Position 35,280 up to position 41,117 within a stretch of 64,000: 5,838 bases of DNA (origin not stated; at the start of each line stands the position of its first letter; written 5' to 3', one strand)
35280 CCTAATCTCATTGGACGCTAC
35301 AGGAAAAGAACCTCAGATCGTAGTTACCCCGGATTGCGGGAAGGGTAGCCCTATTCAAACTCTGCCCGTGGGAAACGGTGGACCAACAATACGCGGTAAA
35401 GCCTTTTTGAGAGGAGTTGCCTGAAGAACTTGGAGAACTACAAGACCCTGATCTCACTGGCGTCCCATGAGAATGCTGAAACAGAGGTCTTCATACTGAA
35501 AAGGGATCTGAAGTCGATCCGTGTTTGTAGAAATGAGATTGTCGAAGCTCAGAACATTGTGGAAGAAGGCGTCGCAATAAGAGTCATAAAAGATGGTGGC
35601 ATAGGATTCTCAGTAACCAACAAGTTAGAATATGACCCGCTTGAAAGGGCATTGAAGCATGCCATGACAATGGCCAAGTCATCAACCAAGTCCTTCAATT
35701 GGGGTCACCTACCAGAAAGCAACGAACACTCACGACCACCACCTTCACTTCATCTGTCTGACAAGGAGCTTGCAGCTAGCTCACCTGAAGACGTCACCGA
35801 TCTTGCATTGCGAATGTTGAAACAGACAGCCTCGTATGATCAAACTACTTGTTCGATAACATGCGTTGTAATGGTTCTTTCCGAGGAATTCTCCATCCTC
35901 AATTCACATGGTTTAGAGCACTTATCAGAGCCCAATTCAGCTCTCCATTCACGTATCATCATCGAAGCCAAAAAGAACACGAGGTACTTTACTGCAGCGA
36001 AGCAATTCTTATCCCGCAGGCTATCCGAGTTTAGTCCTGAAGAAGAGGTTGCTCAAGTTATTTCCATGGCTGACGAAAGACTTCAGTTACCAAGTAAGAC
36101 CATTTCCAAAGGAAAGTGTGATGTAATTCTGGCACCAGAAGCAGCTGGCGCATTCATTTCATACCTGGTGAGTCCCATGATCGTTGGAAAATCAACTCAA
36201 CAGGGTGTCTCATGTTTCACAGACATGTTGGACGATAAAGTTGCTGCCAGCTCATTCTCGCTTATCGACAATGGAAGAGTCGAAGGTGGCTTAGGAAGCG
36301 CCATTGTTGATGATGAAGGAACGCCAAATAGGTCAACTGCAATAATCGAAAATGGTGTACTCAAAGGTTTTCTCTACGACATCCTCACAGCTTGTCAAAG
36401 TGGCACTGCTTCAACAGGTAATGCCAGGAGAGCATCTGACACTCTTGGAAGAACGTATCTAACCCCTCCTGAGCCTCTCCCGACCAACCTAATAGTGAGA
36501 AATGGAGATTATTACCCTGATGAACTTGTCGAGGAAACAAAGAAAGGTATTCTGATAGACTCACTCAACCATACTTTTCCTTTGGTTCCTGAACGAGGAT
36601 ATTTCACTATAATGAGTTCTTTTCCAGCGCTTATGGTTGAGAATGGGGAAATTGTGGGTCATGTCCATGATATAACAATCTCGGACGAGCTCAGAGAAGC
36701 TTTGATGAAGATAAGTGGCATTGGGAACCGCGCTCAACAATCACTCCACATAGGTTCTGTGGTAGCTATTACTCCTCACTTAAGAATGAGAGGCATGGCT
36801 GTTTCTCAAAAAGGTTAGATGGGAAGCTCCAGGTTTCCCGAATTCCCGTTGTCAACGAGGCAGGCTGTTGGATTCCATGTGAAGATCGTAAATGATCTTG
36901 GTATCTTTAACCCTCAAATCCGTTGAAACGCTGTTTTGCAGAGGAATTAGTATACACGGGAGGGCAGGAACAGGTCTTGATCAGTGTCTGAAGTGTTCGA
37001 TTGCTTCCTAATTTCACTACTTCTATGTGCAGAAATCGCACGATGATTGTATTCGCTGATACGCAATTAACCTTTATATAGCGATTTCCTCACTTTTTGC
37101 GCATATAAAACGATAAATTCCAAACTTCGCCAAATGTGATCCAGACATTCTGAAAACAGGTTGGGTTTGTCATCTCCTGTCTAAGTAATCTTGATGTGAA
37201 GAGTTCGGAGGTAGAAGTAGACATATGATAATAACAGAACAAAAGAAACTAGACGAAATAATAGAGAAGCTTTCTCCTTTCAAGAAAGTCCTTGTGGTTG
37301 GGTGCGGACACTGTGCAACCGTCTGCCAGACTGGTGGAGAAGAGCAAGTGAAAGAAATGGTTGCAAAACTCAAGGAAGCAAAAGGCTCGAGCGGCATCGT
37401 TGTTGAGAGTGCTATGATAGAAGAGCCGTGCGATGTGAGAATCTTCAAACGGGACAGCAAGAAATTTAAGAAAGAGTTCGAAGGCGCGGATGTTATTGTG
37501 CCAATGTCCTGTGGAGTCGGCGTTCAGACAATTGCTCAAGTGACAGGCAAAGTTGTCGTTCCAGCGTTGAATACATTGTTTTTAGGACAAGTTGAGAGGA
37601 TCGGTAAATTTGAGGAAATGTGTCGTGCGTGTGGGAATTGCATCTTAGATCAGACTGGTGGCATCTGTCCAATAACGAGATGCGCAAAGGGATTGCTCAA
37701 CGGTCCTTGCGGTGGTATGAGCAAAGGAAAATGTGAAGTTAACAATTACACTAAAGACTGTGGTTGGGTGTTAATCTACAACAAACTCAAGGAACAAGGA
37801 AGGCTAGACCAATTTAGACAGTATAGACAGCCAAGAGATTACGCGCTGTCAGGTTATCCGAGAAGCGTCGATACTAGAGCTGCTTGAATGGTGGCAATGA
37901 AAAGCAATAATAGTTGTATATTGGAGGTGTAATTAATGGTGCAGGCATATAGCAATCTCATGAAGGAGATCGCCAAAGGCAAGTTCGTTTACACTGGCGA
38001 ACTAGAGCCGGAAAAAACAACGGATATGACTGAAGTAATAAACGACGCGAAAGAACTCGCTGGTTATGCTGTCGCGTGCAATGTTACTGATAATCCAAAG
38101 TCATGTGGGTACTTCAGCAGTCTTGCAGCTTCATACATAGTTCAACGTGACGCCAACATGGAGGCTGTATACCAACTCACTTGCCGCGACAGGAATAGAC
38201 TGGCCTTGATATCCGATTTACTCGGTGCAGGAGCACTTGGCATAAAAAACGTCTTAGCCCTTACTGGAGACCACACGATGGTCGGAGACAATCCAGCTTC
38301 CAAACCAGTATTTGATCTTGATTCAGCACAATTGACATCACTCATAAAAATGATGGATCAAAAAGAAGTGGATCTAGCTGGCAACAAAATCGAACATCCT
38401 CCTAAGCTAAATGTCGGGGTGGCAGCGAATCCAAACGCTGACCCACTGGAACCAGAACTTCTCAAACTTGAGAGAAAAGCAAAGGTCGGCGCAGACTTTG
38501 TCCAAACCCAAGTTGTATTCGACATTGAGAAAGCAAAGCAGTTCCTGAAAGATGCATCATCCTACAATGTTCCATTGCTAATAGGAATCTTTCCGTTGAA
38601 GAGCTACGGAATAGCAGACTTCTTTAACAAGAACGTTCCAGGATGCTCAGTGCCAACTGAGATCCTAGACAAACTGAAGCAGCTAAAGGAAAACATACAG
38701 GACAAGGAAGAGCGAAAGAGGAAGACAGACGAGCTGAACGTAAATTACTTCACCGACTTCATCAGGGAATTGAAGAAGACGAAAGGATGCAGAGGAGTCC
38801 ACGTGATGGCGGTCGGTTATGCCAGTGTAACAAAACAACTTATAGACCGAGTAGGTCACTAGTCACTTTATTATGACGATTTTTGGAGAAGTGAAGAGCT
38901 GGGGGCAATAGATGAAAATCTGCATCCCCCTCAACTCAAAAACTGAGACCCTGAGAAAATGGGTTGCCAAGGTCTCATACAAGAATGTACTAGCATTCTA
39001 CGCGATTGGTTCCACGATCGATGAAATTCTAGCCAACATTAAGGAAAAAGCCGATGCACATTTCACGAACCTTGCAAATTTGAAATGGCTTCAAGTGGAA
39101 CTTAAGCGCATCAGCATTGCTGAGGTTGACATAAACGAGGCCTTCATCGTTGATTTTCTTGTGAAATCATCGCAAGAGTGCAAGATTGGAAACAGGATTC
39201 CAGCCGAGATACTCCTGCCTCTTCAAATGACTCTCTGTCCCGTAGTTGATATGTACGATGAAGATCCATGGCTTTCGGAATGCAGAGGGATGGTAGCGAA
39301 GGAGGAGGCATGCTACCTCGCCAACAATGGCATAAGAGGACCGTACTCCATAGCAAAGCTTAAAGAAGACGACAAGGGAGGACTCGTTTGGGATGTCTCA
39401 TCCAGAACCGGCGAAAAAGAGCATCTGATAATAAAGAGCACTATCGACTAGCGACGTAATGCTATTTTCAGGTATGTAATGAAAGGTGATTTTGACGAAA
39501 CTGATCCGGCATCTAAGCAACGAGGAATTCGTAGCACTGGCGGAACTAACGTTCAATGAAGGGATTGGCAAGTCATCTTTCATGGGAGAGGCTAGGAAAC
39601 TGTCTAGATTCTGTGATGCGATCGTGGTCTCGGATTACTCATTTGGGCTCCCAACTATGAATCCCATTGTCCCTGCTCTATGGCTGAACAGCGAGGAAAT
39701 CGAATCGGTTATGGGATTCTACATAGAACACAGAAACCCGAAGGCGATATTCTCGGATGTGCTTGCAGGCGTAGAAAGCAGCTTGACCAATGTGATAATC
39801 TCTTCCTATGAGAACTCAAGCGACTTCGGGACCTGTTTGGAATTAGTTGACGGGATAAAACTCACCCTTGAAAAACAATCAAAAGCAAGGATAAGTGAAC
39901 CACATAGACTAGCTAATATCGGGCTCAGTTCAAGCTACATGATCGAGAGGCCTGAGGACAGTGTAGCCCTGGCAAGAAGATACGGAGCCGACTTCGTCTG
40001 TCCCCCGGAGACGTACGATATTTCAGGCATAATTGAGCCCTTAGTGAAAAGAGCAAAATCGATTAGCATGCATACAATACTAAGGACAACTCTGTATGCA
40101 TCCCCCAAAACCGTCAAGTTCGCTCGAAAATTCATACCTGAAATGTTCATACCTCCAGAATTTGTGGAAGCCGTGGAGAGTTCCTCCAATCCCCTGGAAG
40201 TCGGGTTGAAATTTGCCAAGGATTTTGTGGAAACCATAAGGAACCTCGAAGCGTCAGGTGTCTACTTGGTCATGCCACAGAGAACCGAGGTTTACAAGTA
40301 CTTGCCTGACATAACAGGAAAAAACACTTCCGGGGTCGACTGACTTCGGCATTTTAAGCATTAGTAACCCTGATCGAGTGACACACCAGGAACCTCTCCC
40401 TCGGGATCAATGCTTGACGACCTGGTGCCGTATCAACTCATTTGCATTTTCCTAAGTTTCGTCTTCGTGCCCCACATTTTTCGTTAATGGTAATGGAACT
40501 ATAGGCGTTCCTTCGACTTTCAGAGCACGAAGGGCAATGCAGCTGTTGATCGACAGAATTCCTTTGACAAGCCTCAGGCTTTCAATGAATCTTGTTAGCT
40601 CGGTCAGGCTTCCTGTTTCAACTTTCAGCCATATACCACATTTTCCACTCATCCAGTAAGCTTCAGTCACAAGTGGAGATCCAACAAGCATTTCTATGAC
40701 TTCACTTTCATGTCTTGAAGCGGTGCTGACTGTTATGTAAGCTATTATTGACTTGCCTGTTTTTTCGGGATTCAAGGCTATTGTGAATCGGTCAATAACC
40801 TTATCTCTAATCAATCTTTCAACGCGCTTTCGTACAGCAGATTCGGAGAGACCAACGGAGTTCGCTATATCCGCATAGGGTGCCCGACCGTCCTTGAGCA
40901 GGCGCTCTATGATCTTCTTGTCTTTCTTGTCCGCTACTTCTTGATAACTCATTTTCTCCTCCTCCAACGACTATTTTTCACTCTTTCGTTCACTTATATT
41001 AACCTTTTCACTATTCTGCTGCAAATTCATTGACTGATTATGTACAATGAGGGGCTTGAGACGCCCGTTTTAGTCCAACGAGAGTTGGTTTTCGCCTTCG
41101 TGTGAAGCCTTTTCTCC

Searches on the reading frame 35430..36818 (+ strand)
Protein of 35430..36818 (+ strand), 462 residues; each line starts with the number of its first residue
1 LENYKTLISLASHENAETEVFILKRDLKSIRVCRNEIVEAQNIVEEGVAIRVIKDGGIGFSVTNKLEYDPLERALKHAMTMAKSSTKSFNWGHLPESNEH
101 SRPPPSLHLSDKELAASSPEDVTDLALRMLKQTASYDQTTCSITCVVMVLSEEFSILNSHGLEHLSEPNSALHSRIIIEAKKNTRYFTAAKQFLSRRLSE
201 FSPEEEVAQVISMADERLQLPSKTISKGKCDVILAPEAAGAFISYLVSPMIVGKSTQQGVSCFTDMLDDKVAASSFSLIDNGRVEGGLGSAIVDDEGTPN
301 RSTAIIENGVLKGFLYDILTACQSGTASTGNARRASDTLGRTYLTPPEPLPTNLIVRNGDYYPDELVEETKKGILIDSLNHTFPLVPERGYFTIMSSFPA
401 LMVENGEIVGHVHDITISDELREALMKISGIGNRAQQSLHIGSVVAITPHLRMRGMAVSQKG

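Call 59: search_protein_families(library=pfam, proteins=[window:35430-36818:+], max_evalue=0.00001)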
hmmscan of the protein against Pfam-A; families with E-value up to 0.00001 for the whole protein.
window:35430-36818:+ (462 aa): 2 families
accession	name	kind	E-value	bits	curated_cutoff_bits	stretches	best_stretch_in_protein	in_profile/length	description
PF19289.4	PmbA_TldD_3rd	-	1.2e-56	191.8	22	1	228-459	2-219/220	PmbA/TldA metallopeptidase C-terminal domain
PF01523.21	PmbA_TldD_1st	-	7e-10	39.4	20.9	1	19-82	2-65/65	PmbA/TldA metallopeptidase domain 1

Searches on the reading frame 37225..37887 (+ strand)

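Call 73: search_protein_families(library=pfam, proteins=[window:37225-37887:+], max_evalue=0.0001)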
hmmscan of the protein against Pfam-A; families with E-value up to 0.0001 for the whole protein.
window:37225-37887:+ (220 aa): 1 family
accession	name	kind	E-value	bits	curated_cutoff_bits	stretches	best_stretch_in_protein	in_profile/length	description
PF12225.13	DUF5981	-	1.1e-35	121.6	23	1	113-206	2-94/95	Methylene-tetrahydrofolate reductase C terminal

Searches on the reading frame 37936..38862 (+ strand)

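Call 60: search_protein_families(library=pfam, proteins=[window:37936-38862:+], max_evalue=0.00001)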
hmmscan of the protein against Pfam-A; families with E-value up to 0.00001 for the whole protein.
window:37936-38862:+ (308 aa): 1 family
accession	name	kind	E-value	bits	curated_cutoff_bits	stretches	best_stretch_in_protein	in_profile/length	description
PF02219.23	MTHFR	-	6e-39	134.5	24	1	10-307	4-287/287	Methylenetetrahydrofolate reductase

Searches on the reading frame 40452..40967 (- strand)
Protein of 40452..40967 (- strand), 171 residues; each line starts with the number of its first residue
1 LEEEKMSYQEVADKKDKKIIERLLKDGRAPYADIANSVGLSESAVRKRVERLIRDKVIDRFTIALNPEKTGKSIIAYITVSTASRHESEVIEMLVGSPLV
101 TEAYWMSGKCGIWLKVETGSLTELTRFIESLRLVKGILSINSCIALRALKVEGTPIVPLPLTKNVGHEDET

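Call 73: search_protein_families(library=pfam, proteins=[window:40452-40967:-], max_evalue=0.0001)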
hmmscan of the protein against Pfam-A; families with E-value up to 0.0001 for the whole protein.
window:40452-40967:- (171 aa): 4 families
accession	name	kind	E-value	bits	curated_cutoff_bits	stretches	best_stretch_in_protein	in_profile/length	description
PF13404.12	HTH_AsnC-type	-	9.3e-15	54.6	27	1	13-52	2-41/42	AsnC-type helix-turn-helix domain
PF13412.12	HTH_24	-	2.6e-13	49.7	21.9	1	13-58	2-47/48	Winged helix-turn-helix DNA-binding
PF01037.27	AsnC_trans_reg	-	2.6e-09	37.3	25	1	78-147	1-72/73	Lrp/AsnC ligand binding domain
PF22451.2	NirdL-like_HTH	-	1.6e-06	28.1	27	1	29-58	17-46/47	Siroheme decarboxylase NirDL-like HTH domain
